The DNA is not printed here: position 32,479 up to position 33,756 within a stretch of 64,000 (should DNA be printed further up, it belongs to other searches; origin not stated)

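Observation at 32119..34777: AT-rich three-gene island: unknown protein + MoaA-like radical SAM + HD phosphohydrolase (candidate nucleotide-modifying or defence module)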

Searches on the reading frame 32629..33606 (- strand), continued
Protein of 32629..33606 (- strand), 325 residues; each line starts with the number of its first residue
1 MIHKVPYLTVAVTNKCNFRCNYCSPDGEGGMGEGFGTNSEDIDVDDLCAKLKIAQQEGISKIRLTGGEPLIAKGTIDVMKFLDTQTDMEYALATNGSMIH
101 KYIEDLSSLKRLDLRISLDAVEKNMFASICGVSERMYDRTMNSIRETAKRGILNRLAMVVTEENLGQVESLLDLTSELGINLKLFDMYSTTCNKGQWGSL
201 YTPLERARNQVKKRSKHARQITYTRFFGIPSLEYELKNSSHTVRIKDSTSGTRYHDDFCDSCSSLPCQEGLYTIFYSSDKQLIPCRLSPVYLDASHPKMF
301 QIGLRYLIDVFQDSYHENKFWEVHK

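Call 9: find_encoding_contigs(protein=P0006, flank=8000, max_places=2)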
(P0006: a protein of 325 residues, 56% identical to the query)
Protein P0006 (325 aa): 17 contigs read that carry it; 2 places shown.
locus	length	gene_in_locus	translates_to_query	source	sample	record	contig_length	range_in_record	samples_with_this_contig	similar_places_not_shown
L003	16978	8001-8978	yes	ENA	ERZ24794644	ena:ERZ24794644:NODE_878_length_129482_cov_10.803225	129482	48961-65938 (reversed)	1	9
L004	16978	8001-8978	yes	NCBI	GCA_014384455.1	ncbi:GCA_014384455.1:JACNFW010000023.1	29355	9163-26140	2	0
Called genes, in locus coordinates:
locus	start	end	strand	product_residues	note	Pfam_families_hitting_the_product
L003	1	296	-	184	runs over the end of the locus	PF00252:Ribosomal_L16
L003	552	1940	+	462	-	PF04055:Radical_SAM, PF13186:SPASM (weak)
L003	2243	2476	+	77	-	PF10678:DUF2492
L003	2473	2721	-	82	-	PF13459:Fer4_15, PF13370:Fer4_13 (weak)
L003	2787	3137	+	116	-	PF14251:PterinBD-DUF4346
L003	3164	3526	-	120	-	-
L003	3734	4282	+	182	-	-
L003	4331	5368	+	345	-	PF00291:PALP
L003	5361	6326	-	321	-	-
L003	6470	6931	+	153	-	PF13412:HTH_24 (faint), PF01037:AsnC_trans_reg (faint)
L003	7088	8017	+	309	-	-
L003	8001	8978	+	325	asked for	PF04055:Radical_SAM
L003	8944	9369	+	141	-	PF01966:HD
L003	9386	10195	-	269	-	PF04055:Radical_SAM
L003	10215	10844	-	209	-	-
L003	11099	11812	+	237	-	-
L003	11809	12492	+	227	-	PF00753:Lactamase_B, PF23023:Anti-Pycsar_Apyc1, PF19583:ODP (faint)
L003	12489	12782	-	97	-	-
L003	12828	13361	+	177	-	PF01170:UPF0020 (weak), PF05175:MTS, PF06325:PrmA (faint), PF13489:Methyltransf_23 (faint), PF13847:Methyltransf_31, PF08241:Methyltransf_11 (weak), PF13649:Methyltransf_25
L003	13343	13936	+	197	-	-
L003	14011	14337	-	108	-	-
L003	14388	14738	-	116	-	PF13473:Cupredoxin_1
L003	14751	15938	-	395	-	PF17963:Big_9 (faint), PF17803:Cadherin_4 (faint), PF21027:Sde0182_C (faint)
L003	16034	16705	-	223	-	PF00270:DEAD, PF04851:ResIII, PF22527:DEXQc_Suv3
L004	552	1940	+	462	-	PF04055:Radical_SAM, PF13186:SPASM (weak)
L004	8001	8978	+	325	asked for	PF04055:Radical_SAM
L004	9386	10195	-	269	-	PF04055:Radical_SAM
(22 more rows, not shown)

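Call 10: find_encoding_contigs(protein=P0009, flank=8000, max_places=2)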
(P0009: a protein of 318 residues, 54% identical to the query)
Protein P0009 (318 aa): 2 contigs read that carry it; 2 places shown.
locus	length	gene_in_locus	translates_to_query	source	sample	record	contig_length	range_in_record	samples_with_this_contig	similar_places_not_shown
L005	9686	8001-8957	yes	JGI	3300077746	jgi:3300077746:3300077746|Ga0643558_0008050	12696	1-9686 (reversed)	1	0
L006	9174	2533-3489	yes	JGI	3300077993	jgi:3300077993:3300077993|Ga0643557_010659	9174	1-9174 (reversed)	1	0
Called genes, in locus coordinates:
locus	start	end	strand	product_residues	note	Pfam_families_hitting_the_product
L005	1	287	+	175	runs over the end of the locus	PF00027:cNMP_binding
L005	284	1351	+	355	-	PF01594:AI-2E_transport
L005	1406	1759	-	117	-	-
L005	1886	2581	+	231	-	PF01048:PNP_UDP_1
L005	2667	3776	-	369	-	PF13207:AAA_17, PF13238:AAA_18, PF00383:dCMP_cyt_deam_1, PF14437:MafB19-deam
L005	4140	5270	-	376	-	PF02661:Fic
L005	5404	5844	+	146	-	PF01555:N6_N4_Mtase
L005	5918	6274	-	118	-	PF00391:PEP-utilizers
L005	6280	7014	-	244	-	PF01326:PPDK_N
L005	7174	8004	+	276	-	-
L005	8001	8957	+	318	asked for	PF04055:Radical_SAM, PF13353:Fer4_12 (weak)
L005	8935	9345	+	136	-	PF01966:HD (weak)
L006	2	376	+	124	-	?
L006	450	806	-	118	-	PF00391:PEP-utilizers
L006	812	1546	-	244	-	PF01326:PPDK_N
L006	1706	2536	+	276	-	-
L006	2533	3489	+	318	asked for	PF04055:Radical_SAM, PF13353:Fer4_12 (weak)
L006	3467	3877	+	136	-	PF01966:HD (weak)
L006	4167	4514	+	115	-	-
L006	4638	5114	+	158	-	PF02001:DUF134, PF08281:Sigma70_r4_2 (faint)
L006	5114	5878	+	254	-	PF02579:Nitro_FeMo-Co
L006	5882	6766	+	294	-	PF02374:ArsA_ATPase (faint), PF10609:ParA, PF13614:AAA_31, PF01656:CbiA, PF12838:Fer4_7 (faint), PF14697:Fer4_21, PF13187:Fer4_9, PF00037:Fer4 (weak), +6 more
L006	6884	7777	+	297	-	PF00142:Fer4_NifH (faint), PF01656:CbiA, PF02374:ArsA_ATPase (weak), PF10609:ParA, PF00037:Fer4 (weak), PF12837:Fer4_6 (weak), PF13237:Fer4_10 (weak), PF14697:Fer4_21, +6 more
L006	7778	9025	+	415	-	-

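Call 11: find_encoding_contigs(protein=P0015, flank=6000, max_places=2)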
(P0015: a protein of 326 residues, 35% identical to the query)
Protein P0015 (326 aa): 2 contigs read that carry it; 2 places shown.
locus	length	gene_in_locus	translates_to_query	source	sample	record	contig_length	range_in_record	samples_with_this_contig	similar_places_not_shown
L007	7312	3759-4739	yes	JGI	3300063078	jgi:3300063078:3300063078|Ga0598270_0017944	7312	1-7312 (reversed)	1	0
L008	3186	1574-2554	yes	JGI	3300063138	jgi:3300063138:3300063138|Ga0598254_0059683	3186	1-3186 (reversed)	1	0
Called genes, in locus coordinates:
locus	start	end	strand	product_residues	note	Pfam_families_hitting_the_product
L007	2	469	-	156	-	?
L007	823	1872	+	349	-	PF01261:AP_endonuc_2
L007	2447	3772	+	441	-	-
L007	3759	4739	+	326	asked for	PF04055:Radical_SAM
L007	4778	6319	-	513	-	PF02878:PGM_PMM_I, PF02879:PGM_PMM_II, PF02880:PGM_PMM_III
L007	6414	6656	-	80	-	-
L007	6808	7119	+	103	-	PF13183:Fer4_8 (faint), PF14697:Fer4_21 (faint), PF25160:LdpA_Fe-S-bd (faint), PF13237:Fer4_10 (faint), PF00037:Fer4 (weak), PF12797:Fer4_2 (faint), PF12838:Fer4_7, PF13187:Fer4_9 (weak), +3 more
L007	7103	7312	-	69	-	?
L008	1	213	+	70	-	?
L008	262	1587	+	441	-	-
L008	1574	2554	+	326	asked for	PF04055:Radical_SAM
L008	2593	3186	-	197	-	?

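Call 12: find_encoding_contigs(protein=P0016, flank=6000, max_places=2)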
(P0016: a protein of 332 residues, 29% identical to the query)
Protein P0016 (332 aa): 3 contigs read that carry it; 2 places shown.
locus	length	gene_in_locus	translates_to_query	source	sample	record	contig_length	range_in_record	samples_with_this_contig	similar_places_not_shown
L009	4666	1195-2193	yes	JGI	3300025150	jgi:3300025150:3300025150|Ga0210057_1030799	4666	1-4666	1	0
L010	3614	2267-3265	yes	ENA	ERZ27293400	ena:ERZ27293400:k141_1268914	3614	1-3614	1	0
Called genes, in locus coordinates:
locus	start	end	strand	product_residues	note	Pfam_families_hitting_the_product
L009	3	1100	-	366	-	?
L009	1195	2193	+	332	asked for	PF04055:Radical_SAM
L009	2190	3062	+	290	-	PF04321:RmlD_sub_bind, PF01073:3Beta_HSD (weak), PF01370:Epimerase, PF16363:GDP_Man_Dehyd (weak)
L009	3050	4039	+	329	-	PF00730:HhH-GPD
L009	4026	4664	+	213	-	?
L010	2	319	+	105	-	?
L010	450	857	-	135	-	-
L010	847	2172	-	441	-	PF02310:B12-binding, PF04055:Radical_SAM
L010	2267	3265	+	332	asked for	PF04055:Radical_SAM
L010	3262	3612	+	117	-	?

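Call 13: find_encoding_contigs(protein=P0017, flank=6000, max_places=2)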
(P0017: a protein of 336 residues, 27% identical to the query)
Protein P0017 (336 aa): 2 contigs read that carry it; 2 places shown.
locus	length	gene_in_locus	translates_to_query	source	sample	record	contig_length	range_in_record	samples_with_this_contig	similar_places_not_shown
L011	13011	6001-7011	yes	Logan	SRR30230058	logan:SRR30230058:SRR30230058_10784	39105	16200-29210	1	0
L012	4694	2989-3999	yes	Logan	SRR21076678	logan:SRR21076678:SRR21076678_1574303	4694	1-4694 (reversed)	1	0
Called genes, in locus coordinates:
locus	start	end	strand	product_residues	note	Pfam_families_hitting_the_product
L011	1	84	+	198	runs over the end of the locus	PF02357:NusG, PF00467:KOW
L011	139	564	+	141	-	PF03946:Ribosomal_L11_N, PF00298:Ribosomal_L11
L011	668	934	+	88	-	-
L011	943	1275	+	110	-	-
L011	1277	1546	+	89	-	-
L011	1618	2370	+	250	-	PF00687:Ribosomal_L1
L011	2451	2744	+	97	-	-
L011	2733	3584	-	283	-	PF01820:Dala_Dala_lig_N, PF02222:ATP-grasp, PF07478:Dala_Dala_lig_C, PF08443:RimK, PF02655:ATP-grasp_3, PF02786:CPSase_L_D2, PF13535:ATP-grasp_4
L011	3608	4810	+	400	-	PF08245:Mur_ligase_M, PF02875:Mur_ligase_C (weak)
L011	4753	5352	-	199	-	PF00702:Hydrolase, PF13419:HAD_2, PF13242:Hydrolase_like (weak)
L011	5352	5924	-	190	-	PF05014:Nuc_deoxyrib_tr (weak)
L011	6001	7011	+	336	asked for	PF04055:Radical_SAM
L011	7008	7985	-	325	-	PF01738:DLH (faint), PF12146:Hydrolase_4, PF00561:Abhydrolase_1 (weak), PF00326:Peptidase_S9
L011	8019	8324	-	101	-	-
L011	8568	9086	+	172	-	PF00466:Ribosomal_L10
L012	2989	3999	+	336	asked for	PF04055:Radical_SAM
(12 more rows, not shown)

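Call 19: search_solved_structures(query=window:32629-33606:-, max_evalue=0.001, show_alignments=2)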
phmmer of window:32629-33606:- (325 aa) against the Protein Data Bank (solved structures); distinct sequences matched with E-value up to 0.001: 7.
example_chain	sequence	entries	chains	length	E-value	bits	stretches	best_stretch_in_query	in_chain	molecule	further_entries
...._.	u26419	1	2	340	1.6e-16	63.8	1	8-188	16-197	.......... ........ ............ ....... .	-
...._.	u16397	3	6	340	2.7e-16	63.1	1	8-186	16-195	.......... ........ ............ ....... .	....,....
7vob_C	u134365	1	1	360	8.2e-10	41.8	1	7-181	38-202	Cytosylglucuronate decarboxylase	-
7voc_C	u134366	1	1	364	8.4e-10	41.7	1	7-181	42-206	Cytosylglucuronate decarboxylase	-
8wm2_A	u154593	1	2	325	5.3e-09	39.1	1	7-213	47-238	Fe-S radical SAM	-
6efn_A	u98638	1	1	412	1.7e-06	30.9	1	9-179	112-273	Sporulation killing factor maturation protein SkfB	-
6y1x_A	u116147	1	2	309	0.00072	22.3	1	9-126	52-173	Radical SAM domain protein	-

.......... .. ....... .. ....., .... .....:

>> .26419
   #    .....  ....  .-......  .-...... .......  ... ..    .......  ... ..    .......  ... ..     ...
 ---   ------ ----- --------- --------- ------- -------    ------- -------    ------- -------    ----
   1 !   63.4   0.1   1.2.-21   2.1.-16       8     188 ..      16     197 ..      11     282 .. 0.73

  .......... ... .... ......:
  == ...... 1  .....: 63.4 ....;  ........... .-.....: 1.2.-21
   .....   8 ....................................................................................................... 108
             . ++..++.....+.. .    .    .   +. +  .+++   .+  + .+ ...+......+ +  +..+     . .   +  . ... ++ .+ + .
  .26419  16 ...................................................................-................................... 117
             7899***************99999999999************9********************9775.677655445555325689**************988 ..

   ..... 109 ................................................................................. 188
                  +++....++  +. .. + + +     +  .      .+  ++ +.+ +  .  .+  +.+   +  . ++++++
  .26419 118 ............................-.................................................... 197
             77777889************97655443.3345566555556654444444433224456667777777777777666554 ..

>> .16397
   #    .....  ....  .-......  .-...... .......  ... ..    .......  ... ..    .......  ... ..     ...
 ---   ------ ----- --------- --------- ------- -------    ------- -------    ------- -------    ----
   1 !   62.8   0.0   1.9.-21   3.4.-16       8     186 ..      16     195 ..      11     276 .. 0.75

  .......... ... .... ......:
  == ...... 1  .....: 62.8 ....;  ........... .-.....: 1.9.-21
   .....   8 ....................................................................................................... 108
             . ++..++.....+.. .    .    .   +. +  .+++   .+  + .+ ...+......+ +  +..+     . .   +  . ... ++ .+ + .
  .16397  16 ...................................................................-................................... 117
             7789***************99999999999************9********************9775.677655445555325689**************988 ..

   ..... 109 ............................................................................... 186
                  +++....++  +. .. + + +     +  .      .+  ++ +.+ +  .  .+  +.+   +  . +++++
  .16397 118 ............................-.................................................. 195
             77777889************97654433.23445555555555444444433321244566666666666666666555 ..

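Call 47: search_protein_families(library=pfam, proteins=[L007:2447-3772:+], max_evalue=1)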
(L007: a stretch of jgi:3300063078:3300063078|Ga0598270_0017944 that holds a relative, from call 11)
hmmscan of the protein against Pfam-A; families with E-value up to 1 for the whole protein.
L007:2447-3772:+ (441 aa): 0 families

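Call 57: search_protein_families(library=padloc, proteins=[L005:2667-3776:-, L005:4140-5270:-, L005:5404-5844:+, L005:5918-6274:-, L005:6280-7014:-, L001:1901-2164:+, L001:9542-10225:-, L001:10264-10815:-, L001:10938-12341:+, L003:9386-10195:-], max_evalue=0.001)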
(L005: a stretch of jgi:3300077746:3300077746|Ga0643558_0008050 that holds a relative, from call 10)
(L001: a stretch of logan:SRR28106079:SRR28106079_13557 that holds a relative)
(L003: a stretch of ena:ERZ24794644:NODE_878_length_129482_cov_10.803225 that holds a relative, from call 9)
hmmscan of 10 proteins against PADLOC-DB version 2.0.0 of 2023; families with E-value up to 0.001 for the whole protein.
L005:2667-3776:- (369 aa): 2 families
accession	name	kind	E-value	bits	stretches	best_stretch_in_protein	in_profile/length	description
PDLC02373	dCTPase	-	2.1e-52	176.9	1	2-327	156-482/630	-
PDLC02911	VakA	-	0.00027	19.6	1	3-131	5-117/163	-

L005:4140-5270:- (376 aa): 9 families
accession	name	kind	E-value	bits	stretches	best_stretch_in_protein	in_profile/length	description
PDLC04840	PDC-S04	-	5.4e-31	106.1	1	179-362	17-204/227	-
PDLC04837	PDC-S04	-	4.5e-25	86.3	1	152-363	6-217/234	-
PDLC03963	SoFic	-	6.2e-24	83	1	181-331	64-214/361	-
PDLC04836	PDC-S04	-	1.1e-21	75.1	1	180-356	32-215/244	-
PDLC04839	PDC-S04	-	2.2e-16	58.2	1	215-349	40-181/205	-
PDLC04838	PDC-S04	-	1.3e-10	39.4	1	221-365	52-197/209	-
PDLC04966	PDC-S24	-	6.2e-06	23.3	1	258-331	264-338/497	-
PDLC04842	PDC-S04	-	0.00032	18.5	1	296-366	97-166/202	-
PDLC04841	PDC-S04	-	0.00039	18.2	1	286-354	184-253/292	-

L005:5404-5844:+ (146 aa): 34 families (the best 25 are shown)
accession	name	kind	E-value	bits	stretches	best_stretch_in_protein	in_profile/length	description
PDLC03371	MTase_II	-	2.5e-25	87.5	1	4-143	10-155/260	Type II methyltransferase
PDLC03216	MTase_II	-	1.6e-17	61.6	1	3-145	10-159/364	Type II methyltransferase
PDLC03302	MTase_II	-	8.2e-17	59.2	1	1-144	1-159/626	Type II methyltransferase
PDLC03299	MTase_II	-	1.1e-16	59.2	1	7-109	17-114/296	Type II methyltransferase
PDLC03738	oMTase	-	2.5e-16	57.3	1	4-135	20-160/376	orphan methyltransferase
PDLC03265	MTase_II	-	3e-15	54.5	1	10-110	30-126/333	Type II methyltransferase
PDLC03279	MTase_II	-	3e-14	50.3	1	11-136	363-493/587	Type II methyltransferase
PDLC03295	MTase_II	-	5e-13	47.2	1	3-84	2-77/292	Type II methyltransferase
PDLC03238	MTase_II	-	1.8e-11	41.7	1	7-103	126-217/428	Type II methyltransferase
PDLC03228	MTase_II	-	3e-11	41.6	1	10-138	7-124/227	Type II methyltransferase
PDLC03308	MTase_II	-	1.2e-10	39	1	7-137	172-313/419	Type II methyltransferase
PDLC03353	MTase_II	-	1.5e-10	39.1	1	10-132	15-141/260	Type II methyltransferase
PDLC03339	MTase_II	-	2.3e-10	37.8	1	5-85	4-88/399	Type II methyltransferase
PDLC03387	MTase_II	-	5.4e-10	36.9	1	2-82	9-86/289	Type II methyltransferase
PDLC03296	MTase_II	-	4.7e-09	34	1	11-130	15-140/336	Type II methyltransferase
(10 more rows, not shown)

L005:5918-6274:- (118 aa): 0 families

L005:6280-7014:- (244 aa): 0 families

L001:1901-2164:+ (87 aa): 0 families

L001:9542-10225:- (227 aa): 0 families

L001:10264-10815:- (183 aa): 0 families

L001:10938-12341:+ (467 aa): 0 families

L003:9386-10195:- (269 aa): 2 families
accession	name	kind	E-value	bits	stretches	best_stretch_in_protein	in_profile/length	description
PDLC04639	PDC-M41B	-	3.9e-06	24.4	1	16-141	5-136/241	-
PDLC04569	PDC-M30B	-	3.2e-05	21.6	1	15-141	4-136/241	-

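Call 60: search_protein_families(library=phrogs, proteins=[window:32629-33606:-], max_evalue=0.01)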
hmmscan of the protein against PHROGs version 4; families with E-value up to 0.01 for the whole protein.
window:32629-33606:- (325 aa): 7 families
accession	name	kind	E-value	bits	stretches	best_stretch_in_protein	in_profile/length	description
phrog_13987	-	other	3.9e-12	47.1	1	8-120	17-123/274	radical SAM domain-containing protein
phrog_1802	-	other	5e-12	46.5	1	8-167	46-212/556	radical SAM domain-containing protein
phrog_14086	-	other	1.3e-10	42.2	1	7-149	88-234/353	radical SAM domain-containing protein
phrog_2076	-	moron, auxiliary metabolic gene and host takeover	2.7e-05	24.8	1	13-100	38-126/247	QueE-like radical SAM domain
phrog_21308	-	other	4.1e-05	22.9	1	10-121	417-528/735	radical SAM domain-containing protein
phrog_15140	-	other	0.00016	21.7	1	6-171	87-248/366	radical SAM domain-containing protein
phrog_27668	-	unknown function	0.00072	19.9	1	9-182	9-168/335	-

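Call 77: predict_structure(alignment_id=A5)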
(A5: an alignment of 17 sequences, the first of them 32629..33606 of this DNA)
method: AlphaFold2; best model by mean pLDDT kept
length: 325 residues; sequences in the alignment: 17
mean_pLDDT: 86.0   pTM: 0.88
mean pLDDT of the five models: 86.0, 85.0, 83.5, 83.1, 82.4
residues with pLDDT >= 90: 193; 70-90: 81; 50-70: 43; < 50: 8
segments of 3 or more residues with pLDDT < 50: 27-29, 323-325
pLDDT, mean of each block of 10 residues (from residue 1): 79 90 59 75 94 97 93 96 98 96 97 97 95 96 98 96 93 95 86 77 90 91 61 87 84 64 64 84 83 95 93 69 46
secondary structure, 60 per line:
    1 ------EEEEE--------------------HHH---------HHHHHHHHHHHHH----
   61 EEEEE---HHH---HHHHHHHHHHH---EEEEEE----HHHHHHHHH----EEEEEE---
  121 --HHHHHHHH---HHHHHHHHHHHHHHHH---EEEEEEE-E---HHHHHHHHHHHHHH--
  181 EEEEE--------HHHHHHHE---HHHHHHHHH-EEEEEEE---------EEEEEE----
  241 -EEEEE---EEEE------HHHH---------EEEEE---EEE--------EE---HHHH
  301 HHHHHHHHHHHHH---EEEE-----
elements in order: E7-11 H44-56 E61-65 H75-85 E89-94 H99-107 E112-117 H123-130 H134-149 E153-159 H165-178 E181-185 H194-200 H205-213 E215-221 E231-236 E242-246 E250-253 H260-263 E273-277 E281-283 H297-313 E317-320
